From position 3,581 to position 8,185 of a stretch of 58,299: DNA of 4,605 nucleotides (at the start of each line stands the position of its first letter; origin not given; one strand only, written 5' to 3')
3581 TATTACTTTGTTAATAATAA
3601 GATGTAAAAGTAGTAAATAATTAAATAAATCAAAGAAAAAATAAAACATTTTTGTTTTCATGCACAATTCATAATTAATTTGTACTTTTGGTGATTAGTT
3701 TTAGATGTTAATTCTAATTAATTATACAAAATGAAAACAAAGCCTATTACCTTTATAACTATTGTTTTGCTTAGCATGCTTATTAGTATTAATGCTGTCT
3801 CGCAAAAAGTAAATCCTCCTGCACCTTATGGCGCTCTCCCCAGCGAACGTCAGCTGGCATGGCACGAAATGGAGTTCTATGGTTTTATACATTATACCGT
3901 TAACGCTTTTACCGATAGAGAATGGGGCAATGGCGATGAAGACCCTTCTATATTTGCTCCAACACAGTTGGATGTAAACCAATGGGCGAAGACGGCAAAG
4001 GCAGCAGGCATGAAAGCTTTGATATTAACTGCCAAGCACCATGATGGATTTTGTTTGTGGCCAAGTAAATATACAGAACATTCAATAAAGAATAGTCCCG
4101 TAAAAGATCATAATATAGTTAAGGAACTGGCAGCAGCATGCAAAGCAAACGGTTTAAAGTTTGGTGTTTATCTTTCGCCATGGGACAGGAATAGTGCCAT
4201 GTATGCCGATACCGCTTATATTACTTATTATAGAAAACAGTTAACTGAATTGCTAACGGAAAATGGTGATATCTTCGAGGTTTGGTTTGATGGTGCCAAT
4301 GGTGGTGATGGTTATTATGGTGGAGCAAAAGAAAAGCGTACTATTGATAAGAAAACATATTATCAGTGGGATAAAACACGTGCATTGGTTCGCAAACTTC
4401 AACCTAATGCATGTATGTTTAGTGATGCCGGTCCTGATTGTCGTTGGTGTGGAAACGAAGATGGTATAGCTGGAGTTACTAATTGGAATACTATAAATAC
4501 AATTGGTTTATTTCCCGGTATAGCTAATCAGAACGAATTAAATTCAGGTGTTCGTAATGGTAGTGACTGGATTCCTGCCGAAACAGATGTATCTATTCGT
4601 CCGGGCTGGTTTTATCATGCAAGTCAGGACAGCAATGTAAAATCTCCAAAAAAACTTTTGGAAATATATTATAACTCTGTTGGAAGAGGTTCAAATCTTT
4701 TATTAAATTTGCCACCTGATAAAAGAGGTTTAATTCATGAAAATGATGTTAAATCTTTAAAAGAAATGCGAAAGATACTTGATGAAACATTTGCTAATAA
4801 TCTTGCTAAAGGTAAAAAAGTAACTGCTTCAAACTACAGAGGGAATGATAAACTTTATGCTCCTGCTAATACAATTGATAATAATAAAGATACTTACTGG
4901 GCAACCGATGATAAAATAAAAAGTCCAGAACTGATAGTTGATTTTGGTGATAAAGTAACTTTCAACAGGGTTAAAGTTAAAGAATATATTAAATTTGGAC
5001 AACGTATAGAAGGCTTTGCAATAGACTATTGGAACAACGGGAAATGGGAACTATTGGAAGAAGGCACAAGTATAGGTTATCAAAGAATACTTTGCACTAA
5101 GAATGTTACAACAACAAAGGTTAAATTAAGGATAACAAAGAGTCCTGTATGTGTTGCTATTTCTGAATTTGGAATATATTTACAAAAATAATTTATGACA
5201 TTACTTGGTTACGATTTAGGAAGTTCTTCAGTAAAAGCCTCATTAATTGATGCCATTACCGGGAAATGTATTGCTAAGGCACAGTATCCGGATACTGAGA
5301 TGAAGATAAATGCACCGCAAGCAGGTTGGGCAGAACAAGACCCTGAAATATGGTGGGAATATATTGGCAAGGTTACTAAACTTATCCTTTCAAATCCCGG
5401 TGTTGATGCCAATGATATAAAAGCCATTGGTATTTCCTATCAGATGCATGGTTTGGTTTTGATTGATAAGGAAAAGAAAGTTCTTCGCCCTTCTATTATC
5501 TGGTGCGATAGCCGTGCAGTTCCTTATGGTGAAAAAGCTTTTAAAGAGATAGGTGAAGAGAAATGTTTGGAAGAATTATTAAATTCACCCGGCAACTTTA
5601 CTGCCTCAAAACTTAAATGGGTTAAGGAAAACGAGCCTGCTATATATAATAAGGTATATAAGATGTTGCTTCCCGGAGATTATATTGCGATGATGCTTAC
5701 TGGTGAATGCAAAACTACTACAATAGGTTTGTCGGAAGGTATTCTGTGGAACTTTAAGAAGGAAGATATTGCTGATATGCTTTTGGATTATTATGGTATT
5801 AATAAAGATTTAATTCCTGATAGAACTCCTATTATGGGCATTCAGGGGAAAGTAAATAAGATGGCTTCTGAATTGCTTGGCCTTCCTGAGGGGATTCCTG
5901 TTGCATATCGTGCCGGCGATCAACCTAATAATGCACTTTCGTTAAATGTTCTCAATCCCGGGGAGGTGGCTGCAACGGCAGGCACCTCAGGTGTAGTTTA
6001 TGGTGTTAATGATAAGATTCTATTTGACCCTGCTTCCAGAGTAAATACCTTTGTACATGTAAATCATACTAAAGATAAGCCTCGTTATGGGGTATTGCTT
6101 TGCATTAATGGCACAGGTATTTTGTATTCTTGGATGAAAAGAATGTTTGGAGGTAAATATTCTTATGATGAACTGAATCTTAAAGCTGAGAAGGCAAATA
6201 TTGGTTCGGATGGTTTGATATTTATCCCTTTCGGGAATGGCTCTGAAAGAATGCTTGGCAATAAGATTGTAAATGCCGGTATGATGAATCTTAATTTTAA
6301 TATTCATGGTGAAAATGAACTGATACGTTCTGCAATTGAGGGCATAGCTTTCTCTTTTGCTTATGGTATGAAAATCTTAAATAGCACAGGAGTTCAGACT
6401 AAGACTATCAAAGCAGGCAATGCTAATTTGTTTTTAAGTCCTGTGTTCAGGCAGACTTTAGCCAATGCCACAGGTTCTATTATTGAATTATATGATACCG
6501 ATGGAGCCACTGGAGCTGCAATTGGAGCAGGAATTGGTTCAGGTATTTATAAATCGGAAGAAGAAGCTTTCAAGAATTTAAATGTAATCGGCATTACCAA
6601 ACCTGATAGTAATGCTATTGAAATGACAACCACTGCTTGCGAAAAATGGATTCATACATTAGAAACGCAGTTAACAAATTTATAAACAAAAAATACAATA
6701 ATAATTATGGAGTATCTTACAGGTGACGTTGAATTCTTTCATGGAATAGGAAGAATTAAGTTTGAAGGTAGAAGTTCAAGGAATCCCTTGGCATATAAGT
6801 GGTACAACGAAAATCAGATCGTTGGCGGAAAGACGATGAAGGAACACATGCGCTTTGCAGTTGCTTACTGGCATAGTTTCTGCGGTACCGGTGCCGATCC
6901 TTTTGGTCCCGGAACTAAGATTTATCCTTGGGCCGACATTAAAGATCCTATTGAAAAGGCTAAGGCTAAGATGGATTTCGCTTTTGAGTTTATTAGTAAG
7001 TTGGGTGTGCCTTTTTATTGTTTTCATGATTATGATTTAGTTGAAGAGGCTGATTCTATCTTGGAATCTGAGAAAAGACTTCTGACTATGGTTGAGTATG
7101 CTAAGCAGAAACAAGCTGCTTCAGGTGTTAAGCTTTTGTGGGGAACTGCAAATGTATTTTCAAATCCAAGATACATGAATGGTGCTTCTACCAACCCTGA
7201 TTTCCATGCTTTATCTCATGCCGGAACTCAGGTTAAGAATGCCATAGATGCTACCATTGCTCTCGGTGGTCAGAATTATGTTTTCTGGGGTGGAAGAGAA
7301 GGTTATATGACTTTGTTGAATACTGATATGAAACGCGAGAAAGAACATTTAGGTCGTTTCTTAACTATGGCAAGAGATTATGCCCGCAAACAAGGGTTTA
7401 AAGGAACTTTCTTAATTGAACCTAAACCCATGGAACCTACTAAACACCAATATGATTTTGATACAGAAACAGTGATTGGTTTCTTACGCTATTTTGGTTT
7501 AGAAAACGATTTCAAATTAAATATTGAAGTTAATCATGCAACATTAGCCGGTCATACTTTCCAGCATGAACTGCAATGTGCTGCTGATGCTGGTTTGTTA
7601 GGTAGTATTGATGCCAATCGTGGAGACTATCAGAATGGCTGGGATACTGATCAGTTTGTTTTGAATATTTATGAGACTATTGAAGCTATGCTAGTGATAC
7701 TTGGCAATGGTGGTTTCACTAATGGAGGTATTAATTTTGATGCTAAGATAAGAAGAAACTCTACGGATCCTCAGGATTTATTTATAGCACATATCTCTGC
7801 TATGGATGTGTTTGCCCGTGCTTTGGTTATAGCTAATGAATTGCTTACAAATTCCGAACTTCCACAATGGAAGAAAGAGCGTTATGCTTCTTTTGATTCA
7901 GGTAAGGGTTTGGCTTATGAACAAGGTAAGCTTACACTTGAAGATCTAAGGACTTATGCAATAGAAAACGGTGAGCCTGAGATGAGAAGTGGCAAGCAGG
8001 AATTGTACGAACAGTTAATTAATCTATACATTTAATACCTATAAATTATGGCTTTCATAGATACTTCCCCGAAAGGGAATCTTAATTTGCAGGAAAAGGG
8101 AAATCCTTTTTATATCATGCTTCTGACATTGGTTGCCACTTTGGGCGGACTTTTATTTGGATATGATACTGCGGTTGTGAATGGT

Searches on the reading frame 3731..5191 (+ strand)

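Call 87: search_protein_families(library=pfam, proteins=[window:3731-5191:+], max_evalue=0.001)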
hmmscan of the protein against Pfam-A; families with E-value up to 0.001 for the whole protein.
window:3731-5191:+ (486 aa): 4 families
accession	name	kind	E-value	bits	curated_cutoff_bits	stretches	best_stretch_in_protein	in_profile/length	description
PF01120.23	Alpha_L_fucos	-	3.2e-40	139.1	25.2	1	73-350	87-340/345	Alpha-L-fucosidase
PF00754.31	F5_F8_type_C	-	3e-13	50.4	28.2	1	364-471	2-116/127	F5/8 type C domain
PF22633.2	F5_F8_type_C_2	-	2.2e-11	44.7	27.8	1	380-466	1-91/91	NedA-like, galactose-binding domain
PF14871.12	GHL6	-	3.3e-06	27.8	35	1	81-148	1-64/132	Hypothetical glycosyl hydrolase 6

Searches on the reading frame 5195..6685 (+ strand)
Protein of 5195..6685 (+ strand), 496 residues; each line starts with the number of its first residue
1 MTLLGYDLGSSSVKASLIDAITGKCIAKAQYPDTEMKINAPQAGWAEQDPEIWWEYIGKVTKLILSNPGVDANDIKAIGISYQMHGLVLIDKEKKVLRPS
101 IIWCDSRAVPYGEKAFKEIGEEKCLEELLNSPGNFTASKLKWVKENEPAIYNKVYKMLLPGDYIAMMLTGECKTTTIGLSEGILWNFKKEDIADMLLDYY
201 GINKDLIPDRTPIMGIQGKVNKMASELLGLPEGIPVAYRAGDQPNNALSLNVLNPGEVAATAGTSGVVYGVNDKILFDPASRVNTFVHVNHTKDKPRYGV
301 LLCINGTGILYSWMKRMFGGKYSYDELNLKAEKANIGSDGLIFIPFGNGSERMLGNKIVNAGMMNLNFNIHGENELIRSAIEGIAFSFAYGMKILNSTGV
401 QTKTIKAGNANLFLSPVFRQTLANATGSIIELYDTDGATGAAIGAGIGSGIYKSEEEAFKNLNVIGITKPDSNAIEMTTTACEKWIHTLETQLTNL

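Call 87: search_protein_families(library=pfam, proteins=[window:5195-6685:+], max_evalue=0.001)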
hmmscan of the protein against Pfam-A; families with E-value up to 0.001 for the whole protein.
window:5195-6685:+ (496 aa): 2 families
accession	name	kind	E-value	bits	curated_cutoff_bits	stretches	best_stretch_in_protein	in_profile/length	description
PF00370.27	FGGY_N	-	2.3e-48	165.4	28.8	1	3-245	2-241/245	FGGY family of carbohydrate kinases, N-terminal domain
PF02782.22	FGGY_C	-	4.3e-10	40.1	27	1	259-445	2-194/198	FGGY family of carbohydrate kinases, C-terminal domain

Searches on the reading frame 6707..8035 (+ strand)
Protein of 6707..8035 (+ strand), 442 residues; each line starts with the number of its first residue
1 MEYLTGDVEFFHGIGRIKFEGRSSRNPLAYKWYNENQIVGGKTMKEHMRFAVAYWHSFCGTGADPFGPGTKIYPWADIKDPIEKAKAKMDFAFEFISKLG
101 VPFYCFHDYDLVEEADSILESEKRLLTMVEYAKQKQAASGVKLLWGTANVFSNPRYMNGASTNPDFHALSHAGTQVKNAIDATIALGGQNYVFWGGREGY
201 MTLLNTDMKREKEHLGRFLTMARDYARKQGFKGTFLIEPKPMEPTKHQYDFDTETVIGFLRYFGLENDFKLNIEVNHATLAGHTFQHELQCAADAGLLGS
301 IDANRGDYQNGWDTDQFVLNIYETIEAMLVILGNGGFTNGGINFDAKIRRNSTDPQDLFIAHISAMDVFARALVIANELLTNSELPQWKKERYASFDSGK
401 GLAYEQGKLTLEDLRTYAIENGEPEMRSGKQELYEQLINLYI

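Call 87: search_protein_families(library=pfam, proteins=[window:6707-8035:+], max_evalue=0.001)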
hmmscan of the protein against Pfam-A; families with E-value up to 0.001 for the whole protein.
window:6707-8035:+ (442 aa): 1 family
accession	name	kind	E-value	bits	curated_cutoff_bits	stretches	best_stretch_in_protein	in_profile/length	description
PF01261.30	AP_endonuc_2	-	9e-07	29.3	31.1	1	158-284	54-168/249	Xylose isomerase-like TIM barrel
